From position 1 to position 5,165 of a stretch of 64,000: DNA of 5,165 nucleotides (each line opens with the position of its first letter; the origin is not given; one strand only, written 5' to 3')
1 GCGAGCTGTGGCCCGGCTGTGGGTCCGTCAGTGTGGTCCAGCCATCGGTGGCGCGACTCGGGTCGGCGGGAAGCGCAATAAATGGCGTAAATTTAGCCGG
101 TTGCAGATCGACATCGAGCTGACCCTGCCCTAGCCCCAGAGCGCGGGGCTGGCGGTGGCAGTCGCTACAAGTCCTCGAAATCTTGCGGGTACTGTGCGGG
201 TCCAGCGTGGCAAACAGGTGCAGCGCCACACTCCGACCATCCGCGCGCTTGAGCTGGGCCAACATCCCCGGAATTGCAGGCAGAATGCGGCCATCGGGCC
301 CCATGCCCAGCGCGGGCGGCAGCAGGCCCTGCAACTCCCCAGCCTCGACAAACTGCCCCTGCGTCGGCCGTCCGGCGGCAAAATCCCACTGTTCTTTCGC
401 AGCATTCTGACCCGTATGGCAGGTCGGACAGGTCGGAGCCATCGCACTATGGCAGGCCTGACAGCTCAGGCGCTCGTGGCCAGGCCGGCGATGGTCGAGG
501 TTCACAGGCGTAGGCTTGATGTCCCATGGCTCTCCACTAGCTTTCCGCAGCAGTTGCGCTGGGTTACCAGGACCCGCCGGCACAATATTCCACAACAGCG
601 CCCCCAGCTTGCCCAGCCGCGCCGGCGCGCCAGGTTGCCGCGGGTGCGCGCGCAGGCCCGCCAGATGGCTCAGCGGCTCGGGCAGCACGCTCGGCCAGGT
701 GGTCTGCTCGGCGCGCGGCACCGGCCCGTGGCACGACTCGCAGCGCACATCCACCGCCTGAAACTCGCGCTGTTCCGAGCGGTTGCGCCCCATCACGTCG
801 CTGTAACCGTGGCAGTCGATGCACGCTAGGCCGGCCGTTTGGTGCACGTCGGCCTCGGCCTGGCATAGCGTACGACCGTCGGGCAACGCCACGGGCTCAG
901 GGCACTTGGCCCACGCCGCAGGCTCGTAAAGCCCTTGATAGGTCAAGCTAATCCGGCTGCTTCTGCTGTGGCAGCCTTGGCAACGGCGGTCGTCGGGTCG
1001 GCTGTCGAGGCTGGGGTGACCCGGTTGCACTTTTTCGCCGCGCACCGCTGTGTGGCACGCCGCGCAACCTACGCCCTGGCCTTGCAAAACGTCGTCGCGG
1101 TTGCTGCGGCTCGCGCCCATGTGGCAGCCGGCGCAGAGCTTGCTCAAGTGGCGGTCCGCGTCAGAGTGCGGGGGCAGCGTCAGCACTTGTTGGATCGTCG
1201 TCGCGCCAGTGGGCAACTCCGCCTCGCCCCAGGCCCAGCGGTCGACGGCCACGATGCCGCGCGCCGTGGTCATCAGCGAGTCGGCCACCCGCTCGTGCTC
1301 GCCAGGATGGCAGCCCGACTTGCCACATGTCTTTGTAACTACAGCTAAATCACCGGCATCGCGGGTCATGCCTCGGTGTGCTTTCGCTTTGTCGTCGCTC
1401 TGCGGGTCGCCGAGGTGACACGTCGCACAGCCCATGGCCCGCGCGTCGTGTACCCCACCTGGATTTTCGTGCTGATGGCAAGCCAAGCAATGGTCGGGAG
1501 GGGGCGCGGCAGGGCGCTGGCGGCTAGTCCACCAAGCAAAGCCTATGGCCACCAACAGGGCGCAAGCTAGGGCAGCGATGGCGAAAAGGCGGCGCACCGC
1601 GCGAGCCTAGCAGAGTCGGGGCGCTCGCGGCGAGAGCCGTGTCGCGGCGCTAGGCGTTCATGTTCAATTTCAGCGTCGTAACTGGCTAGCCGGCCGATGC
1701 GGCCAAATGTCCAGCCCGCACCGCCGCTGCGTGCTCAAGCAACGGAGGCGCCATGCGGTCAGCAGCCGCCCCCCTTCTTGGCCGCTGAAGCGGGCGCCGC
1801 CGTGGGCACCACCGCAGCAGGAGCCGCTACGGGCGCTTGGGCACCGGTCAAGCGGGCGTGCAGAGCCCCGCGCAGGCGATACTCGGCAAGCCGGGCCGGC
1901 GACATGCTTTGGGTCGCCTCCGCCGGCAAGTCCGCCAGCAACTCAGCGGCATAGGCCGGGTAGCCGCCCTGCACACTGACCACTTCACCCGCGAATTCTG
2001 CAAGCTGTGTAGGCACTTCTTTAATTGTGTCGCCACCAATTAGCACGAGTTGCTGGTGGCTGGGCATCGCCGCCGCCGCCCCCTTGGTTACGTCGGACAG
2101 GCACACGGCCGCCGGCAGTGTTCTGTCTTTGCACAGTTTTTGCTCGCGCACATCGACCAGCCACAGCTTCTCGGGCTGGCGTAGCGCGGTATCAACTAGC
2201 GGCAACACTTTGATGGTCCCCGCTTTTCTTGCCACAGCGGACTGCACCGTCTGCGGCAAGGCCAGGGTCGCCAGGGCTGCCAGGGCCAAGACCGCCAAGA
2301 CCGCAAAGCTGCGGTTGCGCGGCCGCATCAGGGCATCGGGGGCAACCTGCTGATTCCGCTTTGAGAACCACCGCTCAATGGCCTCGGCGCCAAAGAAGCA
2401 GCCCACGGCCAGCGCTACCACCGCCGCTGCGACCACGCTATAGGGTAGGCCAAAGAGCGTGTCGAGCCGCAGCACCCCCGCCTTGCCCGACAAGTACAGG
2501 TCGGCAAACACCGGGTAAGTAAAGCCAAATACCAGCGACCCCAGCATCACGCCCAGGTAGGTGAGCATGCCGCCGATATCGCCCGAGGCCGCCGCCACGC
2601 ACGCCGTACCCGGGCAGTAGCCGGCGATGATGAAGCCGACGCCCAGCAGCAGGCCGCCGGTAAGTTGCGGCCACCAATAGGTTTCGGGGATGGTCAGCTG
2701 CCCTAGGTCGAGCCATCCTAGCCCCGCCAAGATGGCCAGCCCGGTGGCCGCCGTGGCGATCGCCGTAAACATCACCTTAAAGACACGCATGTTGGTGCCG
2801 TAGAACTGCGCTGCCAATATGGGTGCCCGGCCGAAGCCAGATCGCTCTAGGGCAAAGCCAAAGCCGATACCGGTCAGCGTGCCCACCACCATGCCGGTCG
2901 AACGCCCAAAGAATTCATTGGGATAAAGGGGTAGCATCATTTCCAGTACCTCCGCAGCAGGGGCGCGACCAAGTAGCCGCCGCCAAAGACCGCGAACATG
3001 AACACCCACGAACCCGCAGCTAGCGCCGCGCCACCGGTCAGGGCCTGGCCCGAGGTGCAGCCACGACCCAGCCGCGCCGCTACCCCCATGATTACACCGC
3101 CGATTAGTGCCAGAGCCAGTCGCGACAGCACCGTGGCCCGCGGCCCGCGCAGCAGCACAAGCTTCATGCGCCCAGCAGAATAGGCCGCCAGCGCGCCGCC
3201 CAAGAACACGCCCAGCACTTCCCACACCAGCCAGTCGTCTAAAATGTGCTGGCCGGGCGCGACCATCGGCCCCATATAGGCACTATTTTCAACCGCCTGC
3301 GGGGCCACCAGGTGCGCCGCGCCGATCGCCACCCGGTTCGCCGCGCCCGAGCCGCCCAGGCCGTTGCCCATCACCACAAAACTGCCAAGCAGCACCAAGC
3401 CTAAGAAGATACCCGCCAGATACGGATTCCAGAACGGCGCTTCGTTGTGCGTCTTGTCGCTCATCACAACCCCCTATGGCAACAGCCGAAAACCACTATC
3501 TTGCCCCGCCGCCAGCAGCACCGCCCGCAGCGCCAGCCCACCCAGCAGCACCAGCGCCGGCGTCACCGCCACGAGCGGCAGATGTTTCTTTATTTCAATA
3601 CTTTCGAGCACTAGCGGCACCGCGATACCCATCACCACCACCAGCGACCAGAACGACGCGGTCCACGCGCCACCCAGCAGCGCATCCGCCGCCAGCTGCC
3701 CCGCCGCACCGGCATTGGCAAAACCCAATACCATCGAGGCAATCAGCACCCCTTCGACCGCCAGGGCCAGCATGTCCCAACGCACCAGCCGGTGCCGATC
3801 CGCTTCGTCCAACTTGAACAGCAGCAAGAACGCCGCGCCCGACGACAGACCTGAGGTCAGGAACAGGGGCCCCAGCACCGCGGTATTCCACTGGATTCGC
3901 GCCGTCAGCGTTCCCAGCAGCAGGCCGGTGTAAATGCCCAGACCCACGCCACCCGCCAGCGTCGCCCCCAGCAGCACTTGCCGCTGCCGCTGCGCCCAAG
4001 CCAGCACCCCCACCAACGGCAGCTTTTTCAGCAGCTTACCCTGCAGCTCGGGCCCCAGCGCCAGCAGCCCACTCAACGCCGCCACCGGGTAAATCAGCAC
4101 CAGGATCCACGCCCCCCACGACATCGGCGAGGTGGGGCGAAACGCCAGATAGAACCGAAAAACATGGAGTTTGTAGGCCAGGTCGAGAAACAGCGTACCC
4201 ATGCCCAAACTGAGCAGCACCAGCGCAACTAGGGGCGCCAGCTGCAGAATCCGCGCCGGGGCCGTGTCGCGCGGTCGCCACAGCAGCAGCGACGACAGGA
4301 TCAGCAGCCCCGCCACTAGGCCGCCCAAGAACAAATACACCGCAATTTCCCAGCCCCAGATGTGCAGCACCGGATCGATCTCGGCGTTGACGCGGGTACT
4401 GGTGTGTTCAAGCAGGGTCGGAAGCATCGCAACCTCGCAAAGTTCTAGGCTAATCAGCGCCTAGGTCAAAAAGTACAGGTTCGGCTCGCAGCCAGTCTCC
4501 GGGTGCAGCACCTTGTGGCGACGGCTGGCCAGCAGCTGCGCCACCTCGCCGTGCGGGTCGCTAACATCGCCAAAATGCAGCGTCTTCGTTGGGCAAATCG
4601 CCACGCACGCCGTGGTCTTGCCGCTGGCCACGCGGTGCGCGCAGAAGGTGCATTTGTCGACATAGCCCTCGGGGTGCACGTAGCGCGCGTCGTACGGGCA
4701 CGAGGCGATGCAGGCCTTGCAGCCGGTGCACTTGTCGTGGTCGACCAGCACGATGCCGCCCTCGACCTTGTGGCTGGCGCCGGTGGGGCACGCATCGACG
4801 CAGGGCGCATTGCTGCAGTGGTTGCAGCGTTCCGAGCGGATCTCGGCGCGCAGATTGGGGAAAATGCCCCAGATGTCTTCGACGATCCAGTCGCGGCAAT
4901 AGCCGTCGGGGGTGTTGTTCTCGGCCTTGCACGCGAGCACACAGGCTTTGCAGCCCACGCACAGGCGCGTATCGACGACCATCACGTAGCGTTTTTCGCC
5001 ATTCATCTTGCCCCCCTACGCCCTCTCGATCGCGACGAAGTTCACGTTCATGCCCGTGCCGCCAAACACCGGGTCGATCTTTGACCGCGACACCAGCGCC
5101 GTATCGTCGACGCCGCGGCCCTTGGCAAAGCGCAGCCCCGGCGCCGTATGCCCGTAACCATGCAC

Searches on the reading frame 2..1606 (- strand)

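Call 52: search_protein_families(library=pfam, proteins=[window:2-1606:-], max_evalue=0.00001)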
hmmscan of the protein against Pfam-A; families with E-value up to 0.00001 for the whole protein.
window:2-1606:- (535 aa): 2 families
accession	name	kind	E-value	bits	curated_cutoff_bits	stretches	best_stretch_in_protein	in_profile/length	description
PF14537.11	Cytochrom_c3_2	-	4.4e-09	37.1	25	0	254-303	1-43/79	Cytochrome c3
PF14522.11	Cytochrome_C7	-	1.8e-07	31.3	24.8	0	173-219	8-54/67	Cytochrome c7 and related cytochrome c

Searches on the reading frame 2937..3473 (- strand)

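Call 52: search_protein_families(library=pfam, proteins=[window:2937-3473:-], max_evalue=0.00001)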
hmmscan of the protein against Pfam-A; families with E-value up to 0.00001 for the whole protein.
window:2937-3473:- (178 aa): 1 family
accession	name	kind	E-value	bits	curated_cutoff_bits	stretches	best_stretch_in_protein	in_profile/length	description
PF04143.19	Sulf_transp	-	1.3e-18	68.1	27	1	14-167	176-309/310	Sulphur transport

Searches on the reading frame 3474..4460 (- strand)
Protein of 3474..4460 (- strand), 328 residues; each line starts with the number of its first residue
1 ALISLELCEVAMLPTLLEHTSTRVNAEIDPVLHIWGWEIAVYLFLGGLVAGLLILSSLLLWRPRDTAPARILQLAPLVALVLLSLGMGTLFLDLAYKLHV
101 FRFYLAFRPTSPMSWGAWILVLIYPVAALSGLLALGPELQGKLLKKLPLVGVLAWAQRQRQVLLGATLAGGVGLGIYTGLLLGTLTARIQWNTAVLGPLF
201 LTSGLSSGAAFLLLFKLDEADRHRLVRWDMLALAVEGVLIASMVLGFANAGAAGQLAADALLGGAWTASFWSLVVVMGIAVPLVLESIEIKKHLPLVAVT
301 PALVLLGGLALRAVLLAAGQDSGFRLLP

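Call 52: search_protein_families(library=pfam, proteins=[window:3474-4460:-], max_evalue=0.00001)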
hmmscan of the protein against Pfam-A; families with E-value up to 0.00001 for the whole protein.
window:3474-4460:- (328 aa): 2 families
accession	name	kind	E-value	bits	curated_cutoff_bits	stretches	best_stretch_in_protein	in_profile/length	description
PF03916.19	NrfD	-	2.2e-38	133.1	25.8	1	34-320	10-309/313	Polysulphide reductase, NrfD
PF14589.11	NrfD_2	-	2.3e-09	37.9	27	1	30-324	9-277/281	Polysulfide reductase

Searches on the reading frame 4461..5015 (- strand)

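Call 52: search_protein_families(library=pfam, proteins=[window:4461-5015:-], max_evalue=0.00001)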
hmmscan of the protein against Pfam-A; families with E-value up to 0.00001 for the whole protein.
window:4461-5015:- (184 aa): 12 families
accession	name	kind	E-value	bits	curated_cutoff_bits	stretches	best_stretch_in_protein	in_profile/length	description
PF13247.11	Fer4_11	-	1.5e-24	86.5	26.2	1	58-150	4-99/100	4Fe-4S dicluster domain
PF00037.32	Fer4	-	6.9e-15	54.6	21.1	1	90-111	2-23/24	4Fe-4S binding domain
PF12838.12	Fer4_7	-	1.4e-13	51.5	27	1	19-80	2-52/52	4Fe-4S dicluster domain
PF12837.12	Fer4_6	-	3.9e-13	49.1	25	1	88-110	1-23/24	4Fe-4S binding domain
PF12797.12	Fer4_2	-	2.9e-12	46.1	24.5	1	88-108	2-22/22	4Fe-4S binding domain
PF13237.11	Fer4_10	-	4.8e-12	46.1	25.5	1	89-142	2-53/53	4Fe-4S dicluster domain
PF13187.11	Fer4_9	-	4.5e-11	43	27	0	19-80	2-51/52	4Fe-4S dicluster domain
PF12800.12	Fer4_4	-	1e-08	35.2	24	0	94-109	2-17/17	4Fe-4S binding domain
PF25160.1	LdpA_Fe-S-bd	-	2.6e-07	30.7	27.6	0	69-109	6-41/49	LdpA Fe-S cluster-binding domain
PF14697.11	Fer4_21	-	5.5e-07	30.1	35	0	57-109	1-55/59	4Fe-4S dicluster domain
PF13484.11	Fer4_16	-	2.7e-06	28.5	30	0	63-83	1-19/66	4Fe-4S double cluster binding domain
PF12798.12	Fer4_3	-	4.1e-06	27.6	27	0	96-110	1-15/15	4Fe-4S binding domain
